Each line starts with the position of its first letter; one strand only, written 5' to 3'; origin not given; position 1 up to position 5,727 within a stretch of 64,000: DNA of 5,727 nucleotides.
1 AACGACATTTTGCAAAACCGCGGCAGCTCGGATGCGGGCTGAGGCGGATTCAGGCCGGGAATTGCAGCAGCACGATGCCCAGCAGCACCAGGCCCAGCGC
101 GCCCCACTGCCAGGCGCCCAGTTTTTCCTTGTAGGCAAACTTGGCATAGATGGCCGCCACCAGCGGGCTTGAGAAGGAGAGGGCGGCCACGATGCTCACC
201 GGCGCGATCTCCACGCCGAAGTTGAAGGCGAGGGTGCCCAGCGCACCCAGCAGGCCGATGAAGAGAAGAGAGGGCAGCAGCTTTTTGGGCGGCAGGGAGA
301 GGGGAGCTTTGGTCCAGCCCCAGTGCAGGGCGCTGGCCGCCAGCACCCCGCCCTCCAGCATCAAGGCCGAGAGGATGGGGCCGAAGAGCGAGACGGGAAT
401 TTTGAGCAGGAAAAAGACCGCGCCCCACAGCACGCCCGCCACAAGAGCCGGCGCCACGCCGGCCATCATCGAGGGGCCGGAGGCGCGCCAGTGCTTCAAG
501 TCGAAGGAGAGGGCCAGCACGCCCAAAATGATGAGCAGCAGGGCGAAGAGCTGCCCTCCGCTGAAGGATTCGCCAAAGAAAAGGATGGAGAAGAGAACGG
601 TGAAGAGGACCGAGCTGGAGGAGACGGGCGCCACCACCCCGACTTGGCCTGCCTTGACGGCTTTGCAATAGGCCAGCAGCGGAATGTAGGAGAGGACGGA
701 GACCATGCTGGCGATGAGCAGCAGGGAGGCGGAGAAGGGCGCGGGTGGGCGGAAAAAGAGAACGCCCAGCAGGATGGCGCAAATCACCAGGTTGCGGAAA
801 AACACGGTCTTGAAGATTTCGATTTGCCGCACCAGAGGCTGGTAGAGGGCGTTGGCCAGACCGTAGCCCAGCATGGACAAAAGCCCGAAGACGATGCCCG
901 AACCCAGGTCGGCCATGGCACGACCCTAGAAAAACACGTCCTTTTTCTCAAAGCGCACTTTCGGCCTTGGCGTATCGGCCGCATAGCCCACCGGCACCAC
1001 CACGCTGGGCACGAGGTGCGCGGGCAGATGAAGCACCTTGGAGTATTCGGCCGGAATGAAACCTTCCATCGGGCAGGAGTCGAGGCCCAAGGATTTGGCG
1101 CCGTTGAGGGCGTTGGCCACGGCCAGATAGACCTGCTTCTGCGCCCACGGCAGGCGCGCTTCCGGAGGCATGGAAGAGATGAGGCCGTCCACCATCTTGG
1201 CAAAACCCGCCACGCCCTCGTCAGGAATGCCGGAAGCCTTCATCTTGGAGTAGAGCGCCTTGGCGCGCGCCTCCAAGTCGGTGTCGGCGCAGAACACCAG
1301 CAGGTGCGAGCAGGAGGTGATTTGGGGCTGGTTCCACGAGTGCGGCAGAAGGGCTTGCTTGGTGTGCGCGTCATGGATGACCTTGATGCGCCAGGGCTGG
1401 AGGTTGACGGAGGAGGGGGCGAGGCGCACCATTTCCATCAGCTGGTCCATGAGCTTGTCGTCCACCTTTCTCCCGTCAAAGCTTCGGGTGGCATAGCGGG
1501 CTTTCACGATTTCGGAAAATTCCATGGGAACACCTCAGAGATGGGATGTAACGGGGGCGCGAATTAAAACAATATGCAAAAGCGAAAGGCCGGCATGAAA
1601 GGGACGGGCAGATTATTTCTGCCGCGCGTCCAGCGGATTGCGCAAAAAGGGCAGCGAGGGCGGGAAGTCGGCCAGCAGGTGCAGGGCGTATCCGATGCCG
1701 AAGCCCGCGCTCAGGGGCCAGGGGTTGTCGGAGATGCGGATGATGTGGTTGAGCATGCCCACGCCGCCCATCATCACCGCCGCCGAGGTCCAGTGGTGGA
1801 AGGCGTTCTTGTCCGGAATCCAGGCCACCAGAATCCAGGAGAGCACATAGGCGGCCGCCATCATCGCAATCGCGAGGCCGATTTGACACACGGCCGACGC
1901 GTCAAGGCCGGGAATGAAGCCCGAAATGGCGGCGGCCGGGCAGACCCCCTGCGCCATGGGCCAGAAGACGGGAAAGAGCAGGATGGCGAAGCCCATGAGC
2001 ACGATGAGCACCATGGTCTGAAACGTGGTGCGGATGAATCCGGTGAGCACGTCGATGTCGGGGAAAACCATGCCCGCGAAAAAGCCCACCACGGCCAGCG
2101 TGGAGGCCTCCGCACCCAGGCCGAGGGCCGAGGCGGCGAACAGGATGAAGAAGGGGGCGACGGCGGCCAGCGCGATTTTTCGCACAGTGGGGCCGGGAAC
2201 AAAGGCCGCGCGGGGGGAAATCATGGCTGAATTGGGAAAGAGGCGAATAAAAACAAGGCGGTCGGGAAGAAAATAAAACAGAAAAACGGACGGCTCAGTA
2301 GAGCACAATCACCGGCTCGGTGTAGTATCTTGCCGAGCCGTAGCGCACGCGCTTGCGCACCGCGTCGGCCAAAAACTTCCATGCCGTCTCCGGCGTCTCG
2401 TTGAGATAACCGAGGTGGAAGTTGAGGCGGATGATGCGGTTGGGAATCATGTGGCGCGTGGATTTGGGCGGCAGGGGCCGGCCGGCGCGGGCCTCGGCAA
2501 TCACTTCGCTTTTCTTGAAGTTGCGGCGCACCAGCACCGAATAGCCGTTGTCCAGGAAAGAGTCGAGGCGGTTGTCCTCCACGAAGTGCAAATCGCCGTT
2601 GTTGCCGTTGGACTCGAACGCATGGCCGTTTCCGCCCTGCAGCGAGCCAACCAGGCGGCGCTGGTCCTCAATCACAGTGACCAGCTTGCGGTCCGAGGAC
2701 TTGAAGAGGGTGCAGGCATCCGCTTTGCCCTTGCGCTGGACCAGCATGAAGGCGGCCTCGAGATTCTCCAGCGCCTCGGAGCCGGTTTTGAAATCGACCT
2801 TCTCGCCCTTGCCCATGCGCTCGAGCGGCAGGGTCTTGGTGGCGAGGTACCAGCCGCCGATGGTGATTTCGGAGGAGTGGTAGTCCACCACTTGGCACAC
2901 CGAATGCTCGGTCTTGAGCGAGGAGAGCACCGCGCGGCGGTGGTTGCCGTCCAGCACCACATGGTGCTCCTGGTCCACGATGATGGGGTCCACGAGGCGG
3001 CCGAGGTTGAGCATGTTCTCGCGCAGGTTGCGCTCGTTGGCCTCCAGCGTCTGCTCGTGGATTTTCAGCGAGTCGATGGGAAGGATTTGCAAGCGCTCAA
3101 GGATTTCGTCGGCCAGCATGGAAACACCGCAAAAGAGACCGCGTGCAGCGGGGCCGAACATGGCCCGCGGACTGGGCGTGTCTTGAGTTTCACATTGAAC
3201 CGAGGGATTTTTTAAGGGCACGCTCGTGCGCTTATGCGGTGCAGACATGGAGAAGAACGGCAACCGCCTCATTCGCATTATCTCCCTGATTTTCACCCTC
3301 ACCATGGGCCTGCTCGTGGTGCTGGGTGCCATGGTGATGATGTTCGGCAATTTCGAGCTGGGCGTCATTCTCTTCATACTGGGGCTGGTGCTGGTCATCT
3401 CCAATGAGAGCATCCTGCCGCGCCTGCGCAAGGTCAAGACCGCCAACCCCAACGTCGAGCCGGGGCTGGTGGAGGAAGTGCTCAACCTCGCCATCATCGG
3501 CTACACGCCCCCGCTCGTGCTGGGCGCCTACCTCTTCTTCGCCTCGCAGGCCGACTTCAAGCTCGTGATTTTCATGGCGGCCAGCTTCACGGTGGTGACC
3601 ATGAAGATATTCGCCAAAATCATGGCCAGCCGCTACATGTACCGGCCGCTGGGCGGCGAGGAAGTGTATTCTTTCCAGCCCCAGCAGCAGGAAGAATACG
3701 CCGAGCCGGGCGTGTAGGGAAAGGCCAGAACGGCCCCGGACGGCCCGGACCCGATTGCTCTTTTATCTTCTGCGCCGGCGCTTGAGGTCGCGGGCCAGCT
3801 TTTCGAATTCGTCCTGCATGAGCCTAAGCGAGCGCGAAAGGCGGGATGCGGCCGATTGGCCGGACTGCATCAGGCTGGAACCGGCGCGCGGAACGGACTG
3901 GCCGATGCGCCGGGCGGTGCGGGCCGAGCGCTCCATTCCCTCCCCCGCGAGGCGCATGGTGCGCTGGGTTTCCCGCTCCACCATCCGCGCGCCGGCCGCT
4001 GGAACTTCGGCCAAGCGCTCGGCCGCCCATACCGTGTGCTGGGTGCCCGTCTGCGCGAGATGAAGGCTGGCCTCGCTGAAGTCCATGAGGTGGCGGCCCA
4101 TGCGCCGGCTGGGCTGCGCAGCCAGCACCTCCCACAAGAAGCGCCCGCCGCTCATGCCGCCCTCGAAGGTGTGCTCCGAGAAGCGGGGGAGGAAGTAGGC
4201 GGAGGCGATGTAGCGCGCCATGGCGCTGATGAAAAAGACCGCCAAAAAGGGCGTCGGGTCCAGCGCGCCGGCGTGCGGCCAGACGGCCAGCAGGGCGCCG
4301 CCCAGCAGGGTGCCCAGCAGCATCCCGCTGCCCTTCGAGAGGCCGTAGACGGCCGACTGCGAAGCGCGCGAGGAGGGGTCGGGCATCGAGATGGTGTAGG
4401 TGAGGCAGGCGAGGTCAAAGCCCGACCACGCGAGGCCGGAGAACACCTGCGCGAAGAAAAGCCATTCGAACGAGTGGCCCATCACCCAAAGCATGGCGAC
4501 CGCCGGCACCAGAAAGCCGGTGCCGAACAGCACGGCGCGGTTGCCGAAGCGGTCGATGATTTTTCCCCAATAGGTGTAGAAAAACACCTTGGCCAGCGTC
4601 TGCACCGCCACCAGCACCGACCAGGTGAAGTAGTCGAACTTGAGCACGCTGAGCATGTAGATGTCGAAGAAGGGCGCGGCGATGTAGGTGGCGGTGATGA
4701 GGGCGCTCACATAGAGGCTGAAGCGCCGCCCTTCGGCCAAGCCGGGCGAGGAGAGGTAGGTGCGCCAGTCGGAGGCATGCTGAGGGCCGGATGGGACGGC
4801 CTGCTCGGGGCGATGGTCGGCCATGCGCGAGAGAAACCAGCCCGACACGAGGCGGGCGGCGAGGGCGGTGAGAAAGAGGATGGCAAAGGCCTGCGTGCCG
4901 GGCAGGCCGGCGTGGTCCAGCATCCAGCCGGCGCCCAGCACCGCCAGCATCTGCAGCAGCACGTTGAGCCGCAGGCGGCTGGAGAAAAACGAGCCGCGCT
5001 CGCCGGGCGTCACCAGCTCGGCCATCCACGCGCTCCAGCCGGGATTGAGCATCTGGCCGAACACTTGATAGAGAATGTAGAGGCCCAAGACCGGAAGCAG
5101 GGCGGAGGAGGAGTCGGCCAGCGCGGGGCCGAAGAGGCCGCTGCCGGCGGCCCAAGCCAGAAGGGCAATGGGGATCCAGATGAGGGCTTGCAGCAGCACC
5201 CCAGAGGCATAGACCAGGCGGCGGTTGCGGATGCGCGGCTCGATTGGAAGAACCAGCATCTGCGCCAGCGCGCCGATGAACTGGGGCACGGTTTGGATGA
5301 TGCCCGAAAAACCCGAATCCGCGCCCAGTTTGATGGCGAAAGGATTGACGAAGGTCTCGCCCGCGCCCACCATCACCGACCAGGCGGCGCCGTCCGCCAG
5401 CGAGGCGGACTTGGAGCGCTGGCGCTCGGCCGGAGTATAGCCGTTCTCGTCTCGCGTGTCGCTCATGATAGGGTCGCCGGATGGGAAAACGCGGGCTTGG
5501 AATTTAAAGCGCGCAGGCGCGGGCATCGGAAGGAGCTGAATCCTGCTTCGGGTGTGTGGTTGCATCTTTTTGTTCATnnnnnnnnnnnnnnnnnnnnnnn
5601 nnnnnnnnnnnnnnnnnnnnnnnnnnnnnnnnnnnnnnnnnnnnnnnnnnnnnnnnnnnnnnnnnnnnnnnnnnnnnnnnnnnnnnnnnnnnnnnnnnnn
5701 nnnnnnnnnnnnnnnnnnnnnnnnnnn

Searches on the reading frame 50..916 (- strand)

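Call 54: search_protein_families(library=pfam, proteins=[window:50-916:-], max_evalue=0.001)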
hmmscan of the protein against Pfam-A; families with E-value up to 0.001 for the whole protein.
window:50-916:- (288 aa): 3 families
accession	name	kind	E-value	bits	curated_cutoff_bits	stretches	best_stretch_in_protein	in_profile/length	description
PF00892.27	EamA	-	1.1e-29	103.8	28.2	2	6-137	2-134/135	EamA-like transporter family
PF03151.22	TPT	-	3.9e-05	23.6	30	0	44-137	44-136/291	Triose-phosphate Transporter family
PF04142.21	Nuc_sug_transp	-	0.00075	19.2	27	0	103-143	120-160/315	Nucleotide-sugar transporter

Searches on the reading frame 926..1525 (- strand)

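Call 54: search_protein_families(library=pfam, proteins=[window:926-1525:-], max_evalue=0.001)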
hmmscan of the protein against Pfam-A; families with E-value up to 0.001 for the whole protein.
window:926-1525:- (199 aa): 2 families
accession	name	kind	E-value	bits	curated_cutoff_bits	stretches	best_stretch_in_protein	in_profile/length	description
PF00881.29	Nitroreductase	-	2e-28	100.1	23.5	1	7-181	1-167/167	Nitroreductase family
PF14512.11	TM1586_NiRdase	-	9.3e-07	29.1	27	1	23-52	157-186/215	Putative TM nitroreductase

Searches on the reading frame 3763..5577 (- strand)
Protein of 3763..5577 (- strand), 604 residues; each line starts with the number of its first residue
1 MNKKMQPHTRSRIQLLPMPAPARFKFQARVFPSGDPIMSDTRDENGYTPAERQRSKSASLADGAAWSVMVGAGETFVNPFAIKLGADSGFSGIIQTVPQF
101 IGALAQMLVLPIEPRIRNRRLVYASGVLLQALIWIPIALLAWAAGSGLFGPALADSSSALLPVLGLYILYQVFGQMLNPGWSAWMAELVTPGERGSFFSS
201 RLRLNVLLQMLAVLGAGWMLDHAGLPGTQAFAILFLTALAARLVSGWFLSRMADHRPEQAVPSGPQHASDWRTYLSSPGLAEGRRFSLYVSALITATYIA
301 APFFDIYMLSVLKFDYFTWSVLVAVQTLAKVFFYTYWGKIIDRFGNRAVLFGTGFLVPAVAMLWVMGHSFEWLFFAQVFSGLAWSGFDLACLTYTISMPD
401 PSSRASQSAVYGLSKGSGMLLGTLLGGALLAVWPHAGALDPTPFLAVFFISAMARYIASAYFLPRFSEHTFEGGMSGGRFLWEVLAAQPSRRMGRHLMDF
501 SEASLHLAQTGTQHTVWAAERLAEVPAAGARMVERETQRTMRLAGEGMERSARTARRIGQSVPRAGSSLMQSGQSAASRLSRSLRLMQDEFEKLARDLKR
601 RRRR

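Call 54: search_protein_families(library=pfam, proteins=[window:3763-5577:-], max_evalue=0.001)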
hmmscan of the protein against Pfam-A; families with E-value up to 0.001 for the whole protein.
window:3763-5577:- (604 aa): 2 families
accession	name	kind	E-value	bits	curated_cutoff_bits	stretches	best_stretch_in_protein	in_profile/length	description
PF07690.21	MFS_1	-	7.4e-21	74.9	33.4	2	293-463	8-173/347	Major Facilitator Superfamily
PF12832.13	MFS_1_like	-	1.7e-13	50.8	25.2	1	86-429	31-361/373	MFS_1 like family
